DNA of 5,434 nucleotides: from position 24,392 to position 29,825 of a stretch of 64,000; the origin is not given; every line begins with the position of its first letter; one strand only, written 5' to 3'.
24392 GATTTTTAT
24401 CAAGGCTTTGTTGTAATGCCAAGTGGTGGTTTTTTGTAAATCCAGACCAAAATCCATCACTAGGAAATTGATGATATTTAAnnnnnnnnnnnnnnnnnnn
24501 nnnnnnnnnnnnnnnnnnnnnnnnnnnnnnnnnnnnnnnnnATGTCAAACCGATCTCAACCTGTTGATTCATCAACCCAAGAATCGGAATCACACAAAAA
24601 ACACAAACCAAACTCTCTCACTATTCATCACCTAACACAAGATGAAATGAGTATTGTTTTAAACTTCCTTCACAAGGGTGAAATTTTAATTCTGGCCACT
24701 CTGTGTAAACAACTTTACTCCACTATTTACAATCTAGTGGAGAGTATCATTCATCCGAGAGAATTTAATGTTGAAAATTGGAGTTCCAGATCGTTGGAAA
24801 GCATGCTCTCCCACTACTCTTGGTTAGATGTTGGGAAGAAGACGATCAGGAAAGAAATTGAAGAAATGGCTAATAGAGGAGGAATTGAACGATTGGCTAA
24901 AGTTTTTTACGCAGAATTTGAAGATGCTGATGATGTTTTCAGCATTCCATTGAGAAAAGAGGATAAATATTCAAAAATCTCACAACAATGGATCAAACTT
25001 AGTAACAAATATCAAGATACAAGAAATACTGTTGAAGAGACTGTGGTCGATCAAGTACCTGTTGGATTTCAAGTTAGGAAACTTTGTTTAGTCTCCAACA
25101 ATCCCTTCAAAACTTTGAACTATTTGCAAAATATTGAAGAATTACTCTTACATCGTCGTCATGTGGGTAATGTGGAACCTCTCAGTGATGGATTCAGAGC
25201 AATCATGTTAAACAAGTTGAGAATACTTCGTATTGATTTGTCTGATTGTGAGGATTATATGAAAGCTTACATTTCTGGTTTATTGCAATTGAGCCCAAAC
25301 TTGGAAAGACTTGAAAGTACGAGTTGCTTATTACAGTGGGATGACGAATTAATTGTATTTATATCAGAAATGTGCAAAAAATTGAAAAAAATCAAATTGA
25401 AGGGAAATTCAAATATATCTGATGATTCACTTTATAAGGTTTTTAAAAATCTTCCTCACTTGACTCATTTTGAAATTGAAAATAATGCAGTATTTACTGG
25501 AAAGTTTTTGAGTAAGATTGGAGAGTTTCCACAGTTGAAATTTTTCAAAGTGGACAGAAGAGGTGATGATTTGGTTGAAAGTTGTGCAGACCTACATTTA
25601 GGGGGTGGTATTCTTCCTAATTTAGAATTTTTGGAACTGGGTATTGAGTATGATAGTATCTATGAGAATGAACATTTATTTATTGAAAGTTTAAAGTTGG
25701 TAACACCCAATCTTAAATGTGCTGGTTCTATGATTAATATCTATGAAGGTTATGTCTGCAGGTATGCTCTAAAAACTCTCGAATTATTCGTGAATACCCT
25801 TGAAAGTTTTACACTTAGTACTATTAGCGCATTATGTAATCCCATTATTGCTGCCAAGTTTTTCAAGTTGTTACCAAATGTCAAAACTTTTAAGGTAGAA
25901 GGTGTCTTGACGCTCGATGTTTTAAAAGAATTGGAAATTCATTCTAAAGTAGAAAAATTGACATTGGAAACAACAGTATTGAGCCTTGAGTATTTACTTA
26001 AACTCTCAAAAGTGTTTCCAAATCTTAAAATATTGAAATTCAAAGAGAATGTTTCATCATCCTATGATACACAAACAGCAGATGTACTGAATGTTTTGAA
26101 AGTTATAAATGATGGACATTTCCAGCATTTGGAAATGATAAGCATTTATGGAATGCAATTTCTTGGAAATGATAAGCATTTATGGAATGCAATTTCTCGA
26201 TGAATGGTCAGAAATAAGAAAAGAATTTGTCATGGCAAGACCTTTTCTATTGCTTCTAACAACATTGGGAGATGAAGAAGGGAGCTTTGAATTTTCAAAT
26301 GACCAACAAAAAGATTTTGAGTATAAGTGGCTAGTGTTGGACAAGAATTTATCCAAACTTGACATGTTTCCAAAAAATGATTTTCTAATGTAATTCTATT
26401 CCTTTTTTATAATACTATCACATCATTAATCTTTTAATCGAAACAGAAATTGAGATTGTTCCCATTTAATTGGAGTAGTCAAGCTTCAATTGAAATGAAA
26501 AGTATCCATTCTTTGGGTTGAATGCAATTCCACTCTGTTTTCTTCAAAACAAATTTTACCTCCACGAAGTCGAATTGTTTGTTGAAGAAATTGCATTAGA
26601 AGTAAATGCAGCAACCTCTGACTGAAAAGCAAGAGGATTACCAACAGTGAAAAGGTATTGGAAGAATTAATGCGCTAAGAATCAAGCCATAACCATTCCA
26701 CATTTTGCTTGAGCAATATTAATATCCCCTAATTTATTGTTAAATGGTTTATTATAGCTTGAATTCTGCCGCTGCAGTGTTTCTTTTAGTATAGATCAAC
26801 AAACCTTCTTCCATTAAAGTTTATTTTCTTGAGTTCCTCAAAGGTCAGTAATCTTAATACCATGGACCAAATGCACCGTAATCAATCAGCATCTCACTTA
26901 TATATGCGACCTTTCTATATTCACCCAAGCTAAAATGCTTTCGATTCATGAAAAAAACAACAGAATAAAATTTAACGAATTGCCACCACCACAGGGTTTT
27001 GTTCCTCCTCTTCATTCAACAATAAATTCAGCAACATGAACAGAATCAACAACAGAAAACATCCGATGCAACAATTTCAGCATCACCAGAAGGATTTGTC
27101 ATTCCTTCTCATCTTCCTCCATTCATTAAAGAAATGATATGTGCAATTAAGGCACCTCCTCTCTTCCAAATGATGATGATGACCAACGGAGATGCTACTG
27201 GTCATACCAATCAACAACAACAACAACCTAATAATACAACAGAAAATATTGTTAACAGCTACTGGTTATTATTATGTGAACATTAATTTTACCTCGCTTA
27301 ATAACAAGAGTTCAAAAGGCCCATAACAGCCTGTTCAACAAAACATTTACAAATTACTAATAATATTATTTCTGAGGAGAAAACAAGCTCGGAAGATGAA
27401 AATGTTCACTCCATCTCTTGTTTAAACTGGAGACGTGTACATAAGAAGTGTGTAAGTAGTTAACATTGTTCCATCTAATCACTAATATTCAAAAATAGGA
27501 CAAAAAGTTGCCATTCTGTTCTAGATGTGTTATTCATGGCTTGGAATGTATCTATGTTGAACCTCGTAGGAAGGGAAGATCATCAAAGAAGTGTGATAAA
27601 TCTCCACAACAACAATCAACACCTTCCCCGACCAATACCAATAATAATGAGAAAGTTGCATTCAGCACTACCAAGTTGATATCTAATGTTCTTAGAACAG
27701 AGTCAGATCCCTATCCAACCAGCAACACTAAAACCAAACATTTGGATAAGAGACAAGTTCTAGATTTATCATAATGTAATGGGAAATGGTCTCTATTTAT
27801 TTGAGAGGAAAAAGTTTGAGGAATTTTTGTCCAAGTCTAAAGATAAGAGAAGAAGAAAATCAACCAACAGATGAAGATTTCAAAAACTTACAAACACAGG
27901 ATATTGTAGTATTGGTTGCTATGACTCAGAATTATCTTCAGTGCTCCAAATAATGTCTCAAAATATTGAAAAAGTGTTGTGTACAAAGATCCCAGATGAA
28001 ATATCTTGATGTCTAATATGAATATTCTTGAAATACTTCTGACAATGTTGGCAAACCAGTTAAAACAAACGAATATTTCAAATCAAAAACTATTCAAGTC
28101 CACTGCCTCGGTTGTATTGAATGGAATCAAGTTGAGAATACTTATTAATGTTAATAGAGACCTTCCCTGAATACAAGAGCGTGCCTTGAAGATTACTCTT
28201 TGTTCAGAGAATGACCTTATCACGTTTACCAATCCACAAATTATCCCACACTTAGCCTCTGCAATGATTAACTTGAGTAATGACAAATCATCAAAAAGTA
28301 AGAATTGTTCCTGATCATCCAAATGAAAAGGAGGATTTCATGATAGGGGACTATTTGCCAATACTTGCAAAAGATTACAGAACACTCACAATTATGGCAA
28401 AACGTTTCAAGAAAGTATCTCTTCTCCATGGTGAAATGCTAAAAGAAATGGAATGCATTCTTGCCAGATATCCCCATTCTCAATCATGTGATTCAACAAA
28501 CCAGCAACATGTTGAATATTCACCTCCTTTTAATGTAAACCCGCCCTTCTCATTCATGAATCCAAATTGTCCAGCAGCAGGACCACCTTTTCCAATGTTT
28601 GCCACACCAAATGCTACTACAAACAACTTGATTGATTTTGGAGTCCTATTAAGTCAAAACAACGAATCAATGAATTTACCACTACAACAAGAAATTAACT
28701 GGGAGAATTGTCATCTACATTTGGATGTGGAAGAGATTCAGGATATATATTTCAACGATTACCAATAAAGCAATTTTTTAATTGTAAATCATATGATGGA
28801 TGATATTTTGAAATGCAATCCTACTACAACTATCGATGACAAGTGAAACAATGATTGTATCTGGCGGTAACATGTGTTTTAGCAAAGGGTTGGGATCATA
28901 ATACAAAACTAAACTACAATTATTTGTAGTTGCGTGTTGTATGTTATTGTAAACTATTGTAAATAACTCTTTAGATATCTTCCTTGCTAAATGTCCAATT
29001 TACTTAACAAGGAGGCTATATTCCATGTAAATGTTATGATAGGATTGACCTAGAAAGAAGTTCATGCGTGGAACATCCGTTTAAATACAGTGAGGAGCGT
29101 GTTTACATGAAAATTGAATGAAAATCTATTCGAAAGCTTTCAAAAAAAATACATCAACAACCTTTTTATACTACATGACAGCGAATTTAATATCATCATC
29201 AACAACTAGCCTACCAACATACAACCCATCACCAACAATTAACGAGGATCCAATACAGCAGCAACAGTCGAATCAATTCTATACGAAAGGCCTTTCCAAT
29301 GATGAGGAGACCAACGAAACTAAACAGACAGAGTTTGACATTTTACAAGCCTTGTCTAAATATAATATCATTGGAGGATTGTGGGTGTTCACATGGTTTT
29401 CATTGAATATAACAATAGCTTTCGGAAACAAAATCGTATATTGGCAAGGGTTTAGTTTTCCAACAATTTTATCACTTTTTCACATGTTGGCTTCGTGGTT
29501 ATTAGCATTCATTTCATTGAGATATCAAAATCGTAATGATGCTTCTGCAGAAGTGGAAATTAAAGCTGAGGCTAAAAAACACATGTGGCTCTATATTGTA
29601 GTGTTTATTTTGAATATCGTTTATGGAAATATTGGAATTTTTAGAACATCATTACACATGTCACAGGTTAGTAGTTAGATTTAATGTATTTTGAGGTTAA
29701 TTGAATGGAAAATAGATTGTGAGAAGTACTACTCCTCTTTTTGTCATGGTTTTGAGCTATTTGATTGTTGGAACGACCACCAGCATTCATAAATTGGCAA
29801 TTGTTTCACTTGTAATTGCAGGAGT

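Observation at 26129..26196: Perfect 34-bp tandem duplication frameshifting an F-box/LRR gene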

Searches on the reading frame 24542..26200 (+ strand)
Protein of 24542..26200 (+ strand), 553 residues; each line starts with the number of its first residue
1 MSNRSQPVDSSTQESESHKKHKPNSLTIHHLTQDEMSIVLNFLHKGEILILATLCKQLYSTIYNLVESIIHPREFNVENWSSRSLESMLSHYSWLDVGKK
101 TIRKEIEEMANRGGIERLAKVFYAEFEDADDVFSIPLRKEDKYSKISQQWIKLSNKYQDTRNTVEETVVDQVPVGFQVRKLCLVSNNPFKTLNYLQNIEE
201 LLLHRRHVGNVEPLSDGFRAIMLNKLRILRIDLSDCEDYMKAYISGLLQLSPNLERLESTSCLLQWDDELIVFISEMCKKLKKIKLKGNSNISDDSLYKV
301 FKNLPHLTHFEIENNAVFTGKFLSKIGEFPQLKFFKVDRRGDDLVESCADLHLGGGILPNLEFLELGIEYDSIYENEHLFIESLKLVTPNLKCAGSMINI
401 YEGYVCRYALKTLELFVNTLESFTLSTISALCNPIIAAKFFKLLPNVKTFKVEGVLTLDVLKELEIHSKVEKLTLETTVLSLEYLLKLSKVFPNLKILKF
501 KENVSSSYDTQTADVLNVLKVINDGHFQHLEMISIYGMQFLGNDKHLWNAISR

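Call 30: search_protein_representatives(protein=window:24542-26200:+)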
Query: 553 residues. Proteins with E-value up to 0.001 (for the whole library): 257; up to 1e-10: 27; up to 1e-30: 1. The best 150 are listed.
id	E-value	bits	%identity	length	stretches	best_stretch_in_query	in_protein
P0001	0.0e+00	1231.7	100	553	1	1-553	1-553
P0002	1.2e-23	100.2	33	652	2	221-420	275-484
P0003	1.2e-21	93.6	28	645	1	25-422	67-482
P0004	3.3e-20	88.8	33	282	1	188-410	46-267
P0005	7.6e-19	84.3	28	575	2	86-402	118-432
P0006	9.1e-19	84.0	30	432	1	25-393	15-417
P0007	1.4e-18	83.5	33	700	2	225-430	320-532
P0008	6.6e-17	77.9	32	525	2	229-400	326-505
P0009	2.2e-16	76.1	36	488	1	223-425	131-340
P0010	3.1e-16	75.7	33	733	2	222-393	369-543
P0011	2.9e-15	72.5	32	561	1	220-499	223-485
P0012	7.8e-15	71.1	35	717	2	224-400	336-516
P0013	1.4e-14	70.2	32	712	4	215-374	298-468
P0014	1.4e-14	70.2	39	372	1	233-395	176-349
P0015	9.3e-14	67.5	32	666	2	184-393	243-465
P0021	8.9e-12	61.0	31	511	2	226-426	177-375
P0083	3.5e-06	42.5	29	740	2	220-531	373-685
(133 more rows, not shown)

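Call 35: list_cluster_members(proteins=[P0002, P0003, P0005, P0007, P0010, P0011, P0012, P0013, P0021, P0083])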
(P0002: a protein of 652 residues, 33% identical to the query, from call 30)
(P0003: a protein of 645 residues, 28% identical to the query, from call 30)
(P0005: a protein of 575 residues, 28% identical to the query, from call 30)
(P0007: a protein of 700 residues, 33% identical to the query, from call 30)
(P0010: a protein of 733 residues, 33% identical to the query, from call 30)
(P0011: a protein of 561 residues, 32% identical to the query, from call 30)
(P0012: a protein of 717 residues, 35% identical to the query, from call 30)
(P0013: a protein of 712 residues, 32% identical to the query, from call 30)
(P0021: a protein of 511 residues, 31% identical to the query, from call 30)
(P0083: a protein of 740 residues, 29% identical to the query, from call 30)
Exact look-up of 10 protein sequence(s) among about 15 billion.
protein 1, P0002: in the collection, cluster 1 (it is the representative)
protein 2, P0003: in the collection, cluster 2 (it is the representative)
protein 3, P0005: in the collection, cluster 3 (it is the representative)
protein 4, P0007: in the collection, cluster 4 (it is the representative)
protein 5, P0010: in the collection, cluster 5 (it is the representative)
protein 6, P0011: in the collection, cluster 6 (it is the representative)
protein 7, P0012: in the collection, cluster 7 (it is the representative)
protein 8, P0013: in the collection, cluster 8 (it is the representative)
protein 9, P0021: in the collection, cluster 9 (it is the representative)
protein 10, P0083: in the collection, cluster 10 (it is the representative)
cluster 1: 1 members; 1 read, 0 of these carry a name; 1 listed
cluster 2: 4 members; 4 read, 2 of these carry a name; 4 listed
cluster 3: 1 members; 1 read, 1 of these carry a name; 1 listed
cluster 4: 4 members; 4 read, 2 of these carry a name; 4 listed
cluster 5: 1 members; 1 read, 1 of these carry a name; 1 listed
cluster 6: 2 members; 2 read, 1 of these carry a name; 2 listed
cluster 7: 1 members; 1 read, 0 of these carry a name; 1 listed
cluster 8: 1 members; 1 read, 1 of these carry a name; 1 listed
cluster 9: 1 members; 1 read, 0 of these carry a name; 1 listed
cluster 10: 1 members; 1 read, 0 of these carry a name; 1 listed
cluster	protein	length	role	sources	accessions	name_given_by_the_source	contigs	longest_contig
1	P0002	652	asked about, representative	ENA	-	-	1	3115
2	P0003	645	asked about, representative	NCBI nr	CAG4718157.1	unnamed protein product [Naegleria fowleri]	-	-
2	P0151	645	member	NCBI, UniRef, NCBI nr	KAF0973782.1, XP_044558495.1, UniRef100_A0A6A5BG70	hypothetical protein FDP41_007169 [Naegleria fowleri] | F-box domain-containing protein n=1 Tax=Naegleria fowleri TaxID=5763 ... | uncharacterized protein FDP41_007169 [Naegleria fowleri]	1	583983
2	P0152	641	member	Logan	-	-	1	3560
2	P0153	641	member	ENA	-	-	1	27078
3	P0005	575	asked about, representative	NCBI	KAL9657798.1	hypothetical protein ABK040_013136 [Willaertia magna]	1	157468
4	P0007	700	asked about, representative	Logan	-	-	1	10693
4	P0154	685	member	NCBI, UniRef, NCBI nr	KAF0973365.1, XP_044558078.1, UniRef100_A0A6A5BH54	hypothetical protein FDP41_008572 [Naegleria fowleri] | F-box domain-containing protein n=1 Tax=Naegleria fowleri TaxID=5763 ... | uncharacterized protein FDP41_008572 [Naegleria fowleri]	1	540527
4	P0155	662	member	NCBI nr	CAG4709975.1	unnamed protein product [Naegleria fowleri]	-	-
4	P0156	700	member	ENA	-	-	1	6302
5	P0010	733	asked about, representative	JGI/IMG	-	hypothetical protein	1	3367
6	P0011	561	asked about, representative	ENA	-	-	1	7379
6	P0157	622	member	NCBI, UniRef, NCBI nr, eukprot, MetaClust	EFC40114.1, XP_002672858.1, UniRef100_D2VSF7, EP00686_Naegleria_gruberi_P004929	predicted protein [Naegleria gruberi] | Predicted protein n=1 Tax=Naegleria gruberi TaxID=5762 RepID=D2VSF7_NAEGR | uncharacterized protein NAEGRDRAFT_71924 [Naegleria gruberi]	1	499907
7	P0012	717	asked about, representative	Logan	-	-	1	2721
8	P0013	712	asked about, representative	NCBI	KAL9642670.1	hypothetical protein ABK040_009749 [Willaertia magna]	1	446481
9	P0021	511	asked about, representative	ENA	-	-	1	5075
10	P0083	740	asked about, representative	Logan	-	-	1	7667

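Call 59: predict_structure(alignment_id=A2)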
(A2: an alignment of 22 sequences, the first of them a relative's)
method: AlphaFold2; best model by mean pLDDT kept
length: 645 residues; sequences in the alignment: 22
mean_pLDDT: 76.0   pTM: 0.77
mean pLDDT of the five models: 76.0, 75.0, 74.3, 73.1, 69.4
residues with pLDDT >= 90: 200; 70-90: 265; 50-70: 91; < 50: 89
segments of 3 or more residues with pLDDT < 50: 1-67, 120-125, 615-619, 640-645
pLDDT, mean of each block of 10 residues (from residue 1): 30 26 26 25 28 29 45 85 86 87 91 74 60 85 89 93 89 90 93 87 68 60 85 93 85 95 75 62 94 79 77 95 83 90 92 66 91 92 79 92 74 59 92 75 83 92 82 92 81 89 77 72 92 74 90 93 76 91 91 79 82 50 65 67 36
secondary structure, 60 per line:
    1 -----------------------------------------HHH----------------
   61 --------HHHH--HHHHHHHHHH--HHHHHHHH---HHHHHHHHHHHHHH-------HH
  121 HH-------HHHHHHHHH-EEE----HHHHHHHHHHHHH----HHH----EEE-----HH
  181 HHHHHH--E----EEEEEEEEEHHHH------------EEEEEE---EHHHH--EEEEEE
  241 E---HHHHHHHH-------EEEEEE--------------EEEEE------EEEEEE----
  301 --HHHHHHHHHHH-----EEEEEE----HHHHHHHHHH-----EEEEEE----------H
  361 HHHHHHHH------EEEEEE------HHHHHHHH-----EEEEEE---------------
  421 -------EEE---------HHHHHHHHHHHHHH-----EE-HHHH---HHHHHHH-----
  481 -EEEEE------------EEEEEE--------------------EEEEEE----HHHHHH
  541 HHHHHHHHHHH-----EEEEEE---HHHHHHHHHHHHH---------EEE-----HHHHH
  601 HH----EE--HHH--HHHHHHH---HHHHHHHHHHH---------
elements in order: H69-72 H75-84 H87-94 H98-111 H119-122 H130-138 E140-142 H147-159 E171-173 H179-186 E194-202 H203-206 E219-224 H229-232 E235-241 H245-252 E260-265 E280-284 E291-296 H303-313 E319-324 H329-338 E344-349 H360-368 E375-380 H387-394 E400-405 E428-430 H440-453 H462-465 H469-475 E482-486 E499-504 E525-530 H535-551 E557-562 H566-578 E588-590 H596-602 H616-622 H626-636

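Call 61: fold_search(model_id=the predicted structure, library=pdb)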
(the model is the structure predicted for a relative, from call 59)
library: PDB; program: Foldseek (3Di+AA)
matches with E <= 10: 652; with E <= 0.001: 35
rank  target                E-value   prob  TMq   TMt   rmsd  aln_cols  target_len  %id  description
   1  6brp_D                5.1e-09  1.00  0.44  0.46   9.3       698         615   13  F-box protein form 2 (released 2018-11-21)
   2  6brp_B                8.4e-09  1.00  0.45  0.47   8.8       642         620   15  F-box protein form 2 (released 2018-11-21)
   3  9kll_C                1.5e-08  1.00  0.44  0.45   8.6       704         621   12  Striga MAX2-ASK1 complex (released 2025-09-17)
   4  7pmk_L                4.6e-07  1.00  0.29  0.36  11.8       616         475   13  S. cerevisiae replisome-SCF(Dia2) complex bound to double-stranded DNA (conformation I) (released 2021-11-10)
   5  9qo4_M                1.6e-06  1.00  0.27  0.47  10.5       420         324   14  Dissociation-state-3 of 9-subunit CSN and SCF (SKP1-SKP2-CKS1) complex (released 2026-02-04)
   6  4kxf_B                5.1e-06  1.00  0.26  0.21  11.4       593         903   10  Crystal structure of NLRC4 reveals its autoinhibition mechanism (released 2013-07-24)
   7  5hzg_F                1.1e-05  1.00  0.35  0.36   8.2       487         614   14  The crystal structure of the strigolactone-induced AtD14-D3-ASK1 complex (released 2016-08-03)
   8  2p1n_B                1.4e-05  1.00  0.25  0.27  13.2       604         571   14  Mechanism of Auxin Perception by the TIR1 Ubiqutin Ligase (released 2007-04-10)
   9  7wbt_A                1.6e-05  1.00  0.41  0.31  12.5       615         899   11  Crystal structure of bovine NLRP9 (released 2022-04-06)
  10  8fvu_A                1.9e-05  1.00  0.39  0.21   6.8       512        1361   12  Cryo-EM structure of human Needle/NAIP/NLRC4 (R288A) (released 2024-01-03)
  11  4kxf_H                1.9e-05  1.00  0.36  0.28  10.7       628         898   11  Crystal structure of NLRC4 reveals its autoinhibition mechanism (released 2013-07-24)
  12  4kxf_F                1.9e-05  1.00  0.30  0.24  12.5       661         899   11  Crystal structure of NLRC4 reveals its autoinhibition mechanism (released 2013-07-24)
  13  7b5l_T                2.1e-05  1.00  0.27  0.49  10.5       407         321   14  Ubiquitin ligation to F-box protein substrates by SCF-RBR E3-E3 super-assembly: NEDD8-CUL1-RBX1-SKP1-SKP2-CKSHS1-Cycli (released 2021-02-10)
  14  2p1q_B                2.2e-05  1.00  0.39  0.43   9.0       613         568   12  Mechanism of Auxin Perception by the TIR1 ubiquitin ligase (released 2007-04-10)
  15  8fvu_B                3.4e-05  1.00  0.38  0.29  10.6       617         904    9  Cryo-EM structure of human Needle/NAIP/NLRC4 (R288A) (released 2024-01-03)
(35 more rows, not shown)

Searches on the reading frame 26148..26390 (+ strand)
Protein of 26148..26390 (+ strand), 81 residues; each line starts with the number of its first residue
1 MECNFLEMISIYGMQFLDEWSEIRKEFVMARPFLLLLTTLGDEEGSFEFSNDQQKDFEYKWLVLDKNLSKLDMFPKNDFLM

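Call 57: list_cluster_members(proteins=[P0001, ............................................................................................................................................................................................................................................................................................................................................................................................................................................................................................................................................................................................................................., window:26148-26390:+])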
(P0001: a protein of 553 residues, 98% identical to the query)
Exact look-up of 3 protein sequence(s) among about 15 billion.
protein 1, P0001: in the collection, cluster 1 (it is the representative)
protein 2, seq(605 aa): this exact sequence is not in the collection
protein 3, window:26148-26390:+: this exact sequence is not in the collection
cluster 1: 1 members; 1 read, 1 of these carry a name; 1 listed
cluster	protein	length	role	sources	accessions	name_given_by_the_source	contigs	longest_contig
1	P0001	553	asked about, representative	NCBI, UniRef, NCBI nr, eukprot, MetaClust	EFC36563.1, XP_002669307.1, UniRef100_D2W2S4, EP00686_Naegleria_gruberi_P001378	predicted protein [Naegleria gruberi] | Predicted protein n=1 Tax=Naegleria gruberi TaxID=5762 RepID=D2W2S4_NAEGR | uncharacterized protein NAEGRDRAFT_54261 [Naegleria gruberi]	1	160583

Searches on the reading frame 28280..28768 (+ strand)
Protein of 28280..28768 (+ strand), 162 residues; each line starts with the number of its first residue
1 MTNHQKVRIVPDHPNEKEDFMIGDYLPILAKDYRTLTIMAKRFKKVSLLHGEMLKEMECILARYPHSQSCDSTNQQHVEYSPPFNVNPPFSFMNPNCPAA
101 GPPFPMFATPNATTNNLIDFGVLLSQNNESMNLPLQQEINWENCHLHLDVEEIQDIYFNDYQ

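Call 45: search_protein_families(library=pfam, proteins=[window:28280-28765:+], max_evalue=0.001)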
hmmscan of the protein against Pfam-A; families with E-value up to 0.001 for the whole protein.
window:28280-28765:+ (162 aa): 0 families

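Call 63: find_encoding_contigs(protein=window:28280-28768:+, flank=10000, max_places=6)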
Protein window:28280-28768:+ (162 aa): no gene with exactly this product is on record in the collection.

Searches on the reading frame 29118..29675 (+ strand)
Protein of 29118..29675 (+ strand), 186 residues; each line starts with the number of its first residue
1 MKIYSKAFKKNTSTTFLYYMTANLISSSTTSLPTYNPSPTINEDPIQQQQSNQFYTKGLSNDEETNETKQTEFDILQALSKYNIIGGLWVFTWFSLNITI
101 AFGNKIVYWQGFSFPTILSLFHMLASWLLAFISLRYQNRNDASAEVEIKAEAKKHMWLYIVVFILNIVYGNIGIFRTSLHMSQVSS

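Call 45: search_protein_families(library=pfam, proteins=[window:29118-29675:+], max_evalue=0.001)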
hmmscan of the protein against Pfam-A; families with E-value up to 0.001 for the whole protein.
window:29118-29675:+ (186 aa): 1 family
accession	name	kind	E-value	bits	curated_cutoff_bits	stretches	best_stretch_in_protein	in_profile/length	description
PF03151.22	TPT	-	0.00015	21.7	30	1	87-178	4-90/291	Triose-phosphate Transporter family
